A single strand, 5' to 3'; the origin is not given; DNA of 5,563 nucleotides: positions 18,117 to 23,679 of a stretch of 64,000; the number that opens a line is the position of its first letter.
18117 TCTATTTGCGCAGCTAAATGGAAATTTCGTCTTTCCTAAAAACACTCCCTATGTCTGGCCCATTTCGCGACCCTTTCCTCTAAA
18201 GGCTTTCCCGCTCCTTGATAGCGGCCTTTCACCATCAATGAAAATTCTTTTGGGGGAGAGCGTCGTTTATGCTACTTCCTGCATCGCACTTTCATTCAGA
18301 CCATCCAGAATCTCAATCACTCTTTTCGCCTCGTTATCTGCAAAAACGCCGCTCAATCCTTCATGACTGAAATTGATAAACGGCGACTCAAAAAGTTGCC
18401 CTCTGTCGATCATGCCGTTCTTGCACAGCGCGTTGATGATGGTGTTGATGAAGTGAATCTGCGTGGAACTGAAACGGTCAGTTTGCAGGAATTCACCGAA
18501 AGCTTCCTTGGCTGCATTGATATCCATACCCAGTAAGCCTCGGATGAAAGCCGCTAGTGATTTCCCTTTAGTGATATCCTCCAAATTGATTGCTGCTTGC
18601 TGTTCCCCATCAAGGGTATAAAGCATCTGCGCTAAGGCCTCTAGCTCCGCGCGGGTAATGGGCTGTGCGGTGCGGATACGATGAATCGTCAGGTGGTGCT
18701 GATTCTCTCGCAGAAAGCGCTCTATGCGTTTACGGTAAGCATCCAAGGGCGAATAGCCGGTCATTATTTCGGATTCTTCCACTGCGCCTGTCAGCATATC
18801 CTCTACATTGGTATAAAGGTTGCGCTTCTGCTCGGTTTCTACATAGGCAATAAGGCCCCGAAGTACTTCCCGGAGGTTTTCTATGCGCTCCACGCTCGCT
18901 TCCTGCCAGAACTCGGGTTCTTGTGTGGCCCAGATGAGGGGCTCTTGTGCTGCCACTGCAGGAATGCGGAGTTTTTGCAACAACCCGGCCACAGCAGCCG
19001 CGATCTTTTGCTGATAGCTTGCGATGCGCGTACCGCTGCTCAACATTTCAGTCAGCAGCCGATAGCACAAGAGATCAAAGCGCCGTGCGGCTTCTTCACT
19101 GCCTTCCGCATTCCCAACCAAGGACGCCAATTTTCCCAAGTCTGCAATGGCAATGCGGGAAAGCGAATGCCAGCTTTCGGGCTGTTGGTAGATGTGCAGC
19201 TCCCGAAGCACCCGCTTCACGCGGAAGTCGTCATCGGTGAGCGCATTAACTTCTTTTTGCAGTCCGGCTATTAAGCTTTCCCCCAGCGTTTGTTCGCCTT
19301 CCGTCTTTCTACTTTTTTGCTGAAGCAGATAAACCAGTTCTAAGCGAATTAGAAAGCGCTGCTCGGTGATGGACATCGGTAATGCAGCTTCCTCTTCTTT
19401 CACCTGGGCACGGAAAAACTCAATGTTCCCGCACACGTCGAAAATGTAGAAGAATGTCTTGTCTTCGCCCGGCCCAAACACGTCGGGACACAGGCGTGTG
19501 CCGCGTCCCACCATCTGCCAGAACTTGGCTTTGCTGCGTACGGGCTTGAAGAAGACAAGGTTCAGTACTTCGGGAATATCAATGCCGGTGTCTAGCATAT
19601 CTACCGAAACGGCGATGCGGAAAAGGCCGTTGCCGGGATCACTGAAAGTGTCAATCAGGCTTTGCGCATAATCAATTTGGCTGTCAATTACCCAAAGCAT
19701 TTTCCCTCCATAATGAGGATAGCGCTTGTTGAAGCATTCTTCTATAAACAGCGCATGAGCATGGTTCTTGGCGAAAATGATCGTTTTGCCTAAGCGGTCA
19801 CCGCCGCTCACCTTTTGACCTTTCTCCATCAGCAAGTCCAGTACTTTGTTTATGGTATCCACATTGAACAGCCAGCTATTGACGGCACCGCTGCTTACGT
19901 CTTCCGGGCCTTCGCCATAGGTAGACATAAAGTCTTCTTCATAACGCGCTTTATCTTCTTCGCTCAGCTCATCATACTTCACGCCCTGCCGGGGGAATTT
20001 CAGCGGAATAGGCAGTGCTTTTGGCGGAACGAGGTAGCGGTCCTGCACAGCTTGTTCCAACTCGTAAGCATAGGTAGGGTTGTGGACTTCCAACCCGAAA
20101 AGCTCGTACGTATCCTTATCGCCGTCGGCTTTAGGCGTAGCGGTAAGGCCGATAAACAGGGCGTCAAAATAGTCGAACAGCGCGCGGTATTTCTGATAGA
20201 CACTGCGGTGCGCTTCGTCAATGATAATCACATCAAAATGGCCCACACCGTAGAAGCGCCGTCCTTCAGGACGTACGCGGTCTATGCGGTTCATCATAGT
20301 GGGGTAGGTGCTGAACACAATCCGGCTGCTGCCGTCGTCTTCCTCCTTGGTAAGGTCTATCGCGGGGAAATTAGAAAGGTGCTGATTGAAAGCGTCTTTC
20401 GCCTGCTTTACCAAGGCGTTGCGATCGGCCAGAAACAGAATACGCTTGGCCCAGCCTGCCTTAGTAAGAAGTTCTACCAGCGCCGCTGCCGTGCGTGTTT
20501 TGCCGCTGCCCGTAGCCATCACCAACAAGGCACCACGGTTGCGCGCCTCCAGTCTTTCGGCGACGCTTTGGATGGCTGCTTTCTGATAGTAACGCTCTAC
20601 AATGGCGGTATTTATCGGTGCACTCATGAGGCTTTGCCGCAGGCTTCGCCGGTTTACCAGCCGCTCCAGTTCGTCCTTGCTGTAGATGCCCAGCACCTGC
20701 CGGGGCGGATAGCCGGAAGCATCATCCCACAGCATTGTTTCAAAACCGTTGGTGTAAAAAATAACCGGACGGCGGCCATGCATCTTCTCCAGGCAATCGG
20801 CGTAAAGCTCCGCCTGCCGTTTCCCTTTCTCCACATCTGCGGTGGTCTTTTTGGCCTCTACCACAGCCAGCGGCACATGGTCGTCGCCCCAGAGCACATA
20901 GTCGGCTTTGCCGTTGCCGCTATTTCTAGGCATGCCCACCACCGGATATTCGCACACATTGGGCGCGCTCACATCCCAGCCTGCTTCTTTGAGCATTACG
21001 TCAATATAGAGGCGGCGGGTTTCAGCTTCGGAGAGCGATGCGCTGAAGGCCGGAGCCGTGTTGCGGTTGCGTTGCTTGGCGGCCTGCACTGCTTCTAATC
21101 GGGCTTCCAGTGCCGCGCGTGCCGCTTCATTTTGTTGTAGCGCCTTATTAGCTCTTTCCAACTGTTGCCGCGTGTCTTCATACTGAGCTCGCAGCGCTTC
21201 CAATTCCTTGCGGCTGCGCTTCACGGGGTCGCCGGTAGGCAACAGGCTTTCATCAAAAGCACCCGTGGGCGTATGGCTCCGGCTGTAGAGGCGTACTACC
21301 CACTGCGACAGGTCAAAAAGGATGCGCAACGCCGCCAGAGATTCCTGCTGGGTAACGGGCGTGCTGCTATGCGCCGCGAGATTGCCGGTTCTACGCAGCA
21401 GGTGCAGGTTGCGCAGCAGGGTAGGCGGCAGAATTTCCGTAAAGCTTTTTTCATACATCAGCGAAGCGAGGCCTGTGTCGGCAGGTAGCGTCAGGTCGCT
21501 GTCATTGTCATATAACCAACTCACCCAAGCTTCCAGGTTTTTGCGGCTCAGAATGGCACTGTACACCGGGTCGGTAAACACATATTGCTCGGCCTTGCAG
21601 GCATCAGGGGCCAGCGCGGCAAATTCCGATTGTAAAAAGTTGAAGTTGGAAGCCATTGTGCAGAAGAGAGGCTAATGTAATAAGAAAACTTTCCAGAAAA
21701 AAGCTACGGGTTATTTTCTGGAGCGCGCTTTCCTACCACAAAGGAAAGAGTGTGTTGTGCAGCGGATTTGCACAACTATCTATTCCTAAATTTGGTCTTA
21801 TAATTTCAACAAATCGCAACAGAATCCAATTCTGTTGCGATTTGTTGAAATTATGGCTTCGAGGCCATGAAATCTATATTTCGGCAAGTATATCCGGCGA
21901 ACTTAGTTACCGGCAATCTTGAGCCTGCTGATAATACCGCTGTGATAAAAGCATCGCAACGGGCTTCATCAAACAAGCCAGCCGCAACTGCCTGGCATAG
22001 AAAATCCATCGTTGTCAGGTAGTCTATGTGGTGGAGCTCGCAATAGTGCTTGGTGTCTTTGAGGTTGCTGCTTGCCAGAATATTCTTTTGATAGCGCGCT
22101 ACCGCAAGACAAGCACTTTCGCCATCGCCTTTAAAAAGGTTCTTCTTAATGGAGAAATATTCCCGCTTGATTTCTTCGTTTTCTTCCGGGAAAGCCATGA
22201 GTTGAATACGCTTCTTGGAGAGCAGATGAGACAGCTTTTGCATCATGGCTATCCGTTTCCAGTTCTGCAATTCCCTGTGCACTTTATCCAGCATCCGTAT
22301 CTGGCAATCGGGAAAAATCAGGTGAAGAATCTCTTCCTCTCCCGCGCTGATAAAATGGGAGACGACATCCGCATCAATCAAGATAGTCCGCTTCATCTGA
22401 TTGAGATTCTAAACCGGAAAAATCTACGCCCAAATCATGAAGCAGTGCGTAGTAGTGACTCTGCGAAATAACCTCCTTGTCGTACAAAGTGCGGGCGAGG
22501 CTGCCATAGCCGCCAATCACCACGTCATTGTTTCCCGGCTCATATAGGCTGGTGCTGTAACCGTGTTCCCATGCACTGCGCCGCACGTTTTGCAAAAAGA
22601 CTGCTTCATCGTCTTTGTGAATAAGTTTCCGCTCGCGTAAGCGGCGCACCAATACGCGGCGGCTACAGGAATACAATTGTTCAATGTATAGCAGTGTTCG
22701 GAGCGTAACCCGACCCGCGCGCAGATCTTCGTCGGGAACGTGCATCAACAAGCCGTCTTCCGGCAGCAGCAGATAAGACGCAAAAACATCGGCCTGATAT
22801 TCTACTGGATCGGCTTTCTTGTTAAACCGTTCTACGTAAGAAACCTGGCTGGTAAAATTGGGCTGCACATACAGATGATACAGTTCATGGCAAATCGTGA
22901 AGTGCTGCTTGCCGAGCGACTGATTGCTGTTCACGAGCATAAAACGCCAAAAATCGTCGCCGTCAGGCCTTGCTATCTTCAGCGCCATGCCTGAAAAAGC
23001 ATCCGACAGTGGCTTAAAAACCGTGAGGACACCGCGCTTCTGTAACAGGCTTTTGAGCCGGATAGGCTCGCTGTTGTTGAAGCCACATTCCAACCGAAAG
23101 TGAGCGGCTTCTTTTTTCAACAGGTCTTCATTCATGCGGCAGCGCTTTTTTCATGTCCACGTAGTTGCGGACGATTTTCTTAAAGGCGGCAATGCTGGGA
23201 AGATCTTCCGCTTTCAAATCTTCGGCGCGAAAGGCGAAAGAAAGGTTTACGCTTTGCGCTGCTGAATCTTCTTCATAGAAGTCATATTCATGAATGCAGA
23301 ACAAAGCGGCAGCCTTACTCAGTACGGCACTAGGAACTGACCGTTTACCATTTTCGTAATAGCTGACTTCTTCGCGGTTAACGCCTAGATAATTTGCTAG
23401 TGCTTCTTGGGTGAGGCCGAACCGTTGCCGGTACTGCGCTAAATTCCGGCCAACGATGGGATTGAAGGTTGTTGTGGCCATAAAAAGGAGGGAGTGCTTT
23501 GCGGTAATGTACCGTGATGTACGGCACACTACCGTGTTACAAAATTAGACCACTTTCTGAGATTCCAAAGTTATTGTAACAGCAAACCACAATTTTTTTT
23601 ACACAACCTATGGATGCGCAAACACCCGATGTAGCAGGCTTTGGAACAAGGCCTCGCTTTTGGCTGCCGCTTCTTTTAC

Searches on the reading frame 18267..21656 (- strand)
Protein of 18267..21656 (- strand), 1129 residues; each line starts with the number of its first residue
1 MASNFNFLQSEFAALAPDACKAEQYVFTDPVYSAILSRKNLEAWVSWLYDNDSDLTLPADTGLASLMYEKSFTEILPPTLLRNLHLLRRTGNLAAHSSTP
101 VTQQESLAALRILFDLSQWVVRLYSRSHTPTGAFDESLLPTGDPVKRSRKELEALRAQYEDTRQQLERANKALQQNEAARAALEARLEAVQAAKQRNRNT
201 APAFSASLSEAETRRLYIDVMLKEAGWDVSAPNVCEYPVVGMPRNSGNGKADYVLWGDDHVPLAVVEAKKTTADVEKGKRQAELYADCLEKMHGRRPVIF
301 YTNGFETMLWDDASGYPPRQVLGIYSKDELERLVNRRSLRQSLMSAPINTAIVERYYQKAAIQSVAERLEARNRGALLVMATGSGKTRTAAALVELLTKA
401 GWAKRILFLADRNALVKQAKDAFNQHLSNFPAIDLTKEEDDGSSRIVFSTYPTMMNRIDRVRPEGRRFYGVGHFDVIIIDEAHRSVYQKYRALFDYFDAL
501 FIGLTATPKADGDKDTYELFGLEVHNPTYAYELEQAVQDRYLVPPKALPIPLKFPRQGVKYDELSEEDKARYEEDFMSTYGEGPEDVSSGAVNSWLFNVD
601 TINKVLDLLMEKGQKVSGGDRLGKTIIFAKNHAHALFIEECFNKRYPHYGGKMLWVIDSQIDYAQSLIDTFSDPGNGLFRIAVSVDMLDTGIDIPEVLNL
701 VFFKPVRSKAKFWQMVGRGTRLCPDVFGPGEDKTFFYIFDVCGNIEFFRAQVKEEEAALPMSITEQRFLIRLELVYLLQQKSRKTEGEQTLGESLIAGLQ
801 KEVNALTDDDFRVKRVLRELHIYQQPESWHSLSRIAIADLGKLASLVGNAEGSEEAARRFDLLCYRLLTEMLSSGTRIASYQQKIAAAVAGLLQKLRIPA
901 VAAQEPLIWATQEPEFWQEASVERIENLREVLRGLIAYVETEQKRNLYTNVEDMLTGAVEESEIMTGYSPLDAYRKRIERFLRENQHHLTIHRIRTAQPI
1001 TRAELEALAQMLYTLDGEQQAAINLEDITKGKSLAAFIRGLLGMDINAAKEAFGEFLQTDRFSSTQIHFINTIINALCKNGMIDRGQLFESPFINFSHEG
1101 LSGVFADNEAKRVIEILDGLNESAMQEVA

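Call 28: search_protein_families(library=phrogs, proteins=[window:18267-21656:-], max_evalue=0.001)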
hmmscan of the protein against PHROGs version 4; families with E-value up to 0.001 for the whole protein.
window:18267-21656:- (1129 aa): 6 families
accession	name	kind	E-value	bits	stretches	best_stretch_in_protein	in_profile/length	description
phrog_16694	-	unknown function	1.2e-74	252.9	1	156-742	45-675/1010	-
phrog_16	-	DNA, RNA and nucleotide metabolism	5.2e-58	198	1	344-760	263-619/986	DNA helicase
phrog_3830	-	unknown function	9.8e-22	78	1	349-544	262-470/1032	-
phrog_62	-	DNA, RNA and nucleotide metabolism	4.8e-12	45.2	1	127-508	582-849/1881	DNA helicase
phrog_16259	-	DNA, RNA and nucleotide metabolism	1.3e-06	28.9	1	343-483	107-234/330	DNA helicase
phrog_9690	-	DNA, RNA and nucleotide metabolism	4.7e-06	26.9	1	623-743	160-270/306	DNA helicase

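Call 29: search_protein_families(library=pfam, proteins=[window:18267-21656:-], max_evalue=0.001)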
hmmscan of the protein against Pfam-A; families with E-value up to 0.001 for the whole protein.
window:18267-21656:- (1129 aa): 7 families
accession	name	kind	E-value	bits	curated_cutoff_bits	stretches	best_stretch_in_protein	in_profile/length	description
PF04851.21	ResIII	-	1.9e-39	135.6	22.5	1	354-509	4-163/164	Type III restriction enzyme, res subunit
PF18766.7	SWI2_SNF2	-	1.1e-21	78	26.7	1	357-544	1-187/221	SWI2/SNF2 ATPase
PF08463.15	EcoEI_R_C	-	5.7e-17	62.7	24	1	973-1118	2-159/163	EcoEI R protein C-terminal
PF00270.35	DEAD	-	2.9e-10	40.6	26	1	357-509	3-161/167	DEAD/DEAH box helicase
PF13643.11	DUF4145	-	3.1e-09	37.2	23.1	1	22-113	3-87/88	Domain of unknown function (DUF4145)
PF04313.20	HSDR_N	-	2.3e-07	31.3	25.1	1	245-313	122-193/198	Type I restriction enzyme R protein N terminus (HSDR_N)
PF00271.37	Helicase_C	-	1.8e-06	28.6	23.5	1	623-721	16-108/110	Helicase conserved C-terminal domain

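Call 30: search_protein_families(library=padloc, proteins=[window:18267-21656:-], max_evalue=0.001)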
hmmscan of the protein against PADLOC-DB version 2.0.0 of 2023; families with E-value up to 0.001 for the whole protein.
window:18267-21656:- (1129 aa): 20 families
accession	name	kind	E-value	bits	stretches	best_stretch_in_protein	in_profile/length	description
PDLC03047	REase_I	-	2.6e-190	632.8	1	3-1117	8-1099/1107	Type I restriction enzyme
PDLC03049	REase_I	-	8e-44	147.8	1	249-748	58-545/807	Type I restriction enzyme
PDLC03042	REase_I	-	1e-42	143.7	1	345-742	436-845/1170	Type I restriction enzyme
PDLC03658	mREase_IV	-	7.3e-22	74.9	2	351-565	220-424/953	Type IV methyl-directed restriction enzyme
PDLC04472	PDC-M16A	-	2e-21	74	1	1-214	1-206/930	-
PDLC02707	PbeA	-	1.2e-20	71.7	1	341-741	240-629/672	PbeA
PDLC03659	mREase_IV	-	5.8e-18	62.1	2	366-520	232-384/945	Type IV methyl-directed restriction enzyme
PDLC02704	PbeA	-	1.3e-12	45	2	338-400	241-298/682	PbeA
PDLC03048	REase_I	-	3e-11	40.2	1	344-540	240-442/976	Type I restriction enzyme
PDLC03597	REase_MTase_IIG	-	3.8e-11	39.3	1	353-425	167-239/1646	Type IIG restriction enzyme-methyltransferase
PDLC02703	PbeA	-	5.2e-09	33.2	1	362-724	250-601/626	PbeA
PDLC02706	PbeA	-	1.6e-08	31.6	1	355-554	271-480/722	PbeA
PDLC02705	PbeA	-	1.7e-07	27.8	1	354-721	250-619/691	PbeA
PDLC03040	REase_I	-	2.8e-07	26.7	0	480-543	401-480/1029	Type I restriction enzyme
PDLC03045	REase_I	-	6e-06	22.5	1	320-509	231-424/995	Type I restriction enzyme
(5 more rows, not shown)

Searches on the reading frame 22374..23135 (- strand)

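Call 29: search_protein_families(library=pfam, proteins=[window:22374-23135:-], max_evalue=0.001)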
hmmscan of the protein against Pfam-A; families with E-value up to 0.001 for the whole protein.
window:22374-23135:- (253 aa): 1 family
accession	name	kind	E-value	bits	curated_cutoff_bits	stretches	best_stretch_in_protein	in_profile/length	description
PF06114.19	Peptidase_M78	-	7.9e-12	45.5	22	1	64-166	29-122/123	IrrE N-terminal-like domain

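Call 30: search_protein_families(library=padloc, proteins=[window:22374-23135:-], max_evalue=0.001)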
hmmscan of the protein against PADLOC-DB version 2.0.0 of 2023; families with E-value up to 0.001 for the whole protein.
window:22374-23135:- (253 aa): 15 families
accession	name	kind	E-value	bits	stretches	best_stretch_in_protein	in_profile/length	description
PDLC04141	capP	-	9.3e-21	72.4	1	6-167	5-151/242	capP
PDLC04776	PDC-M69B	-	6.7e-16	56.8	1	63-233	67-241/272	-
PDLC03954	RmrA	-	9.1e-12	42.6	1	24-190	158-311/380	-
PDLC03948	RmrA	-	2.2e-09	34.7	1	65-190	194-310/397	-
PDLC03944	RmrA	-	3.4e-08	31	1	28-189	150-303/384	-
PDLC03951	RmrA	-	7.5e-08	29.7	1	68-192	196-308/400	-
PDLC03945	RmrA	-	9.7e-08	29.6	1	28-187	163-311/394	-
PDLC03949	RmrA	-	3.9e-07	27.3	1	65-172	177-268/363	-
PDLC03943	RmrA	-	4.1e-07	27.4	1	14-175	134-278/370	-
PDLC03947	RmrA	-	1.6e-06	25.3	1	10-175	145-296/383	-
PDLC03946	RmrA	-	1.2e-05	22.2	1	64-135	177-239/357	-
PDLC03950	RmrA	-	7.8e-05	19.8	1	29-136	153-251/369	-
PDLC03956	RmrA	-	8.1e-05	19.8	1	65-179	194-296/399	-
PDLC03953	RmrA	-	0.00023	18.5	1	75-190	206-304/373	-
PDLC03952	RmrA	-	0.00037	17.5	1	65-131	207-271/395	-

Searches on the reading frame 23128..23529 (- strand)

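Call 29: search_protein_families(library=pfam, proteins=[window:23128-23529:-], max_evalue=0.001)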
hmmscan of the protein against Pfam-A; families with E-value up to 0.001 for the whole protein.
window:23128-23529:- (133 aa): 3 families
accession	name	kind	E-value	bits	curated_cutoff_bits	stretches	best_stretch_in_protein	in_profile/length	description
PF01381.28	HTH_3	-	1.1e-10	41.8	23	1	30-77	1-48/55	Helix-turn-helix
PF13560.12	HTH_31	-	6.5e-10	39.6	27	1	27-75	3-52/64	Helix-turn-helix domain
PF12844.13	HTH_19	-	2.1e-07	31.2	30.2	1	27-68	1-41/64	Helix-turn-helix domain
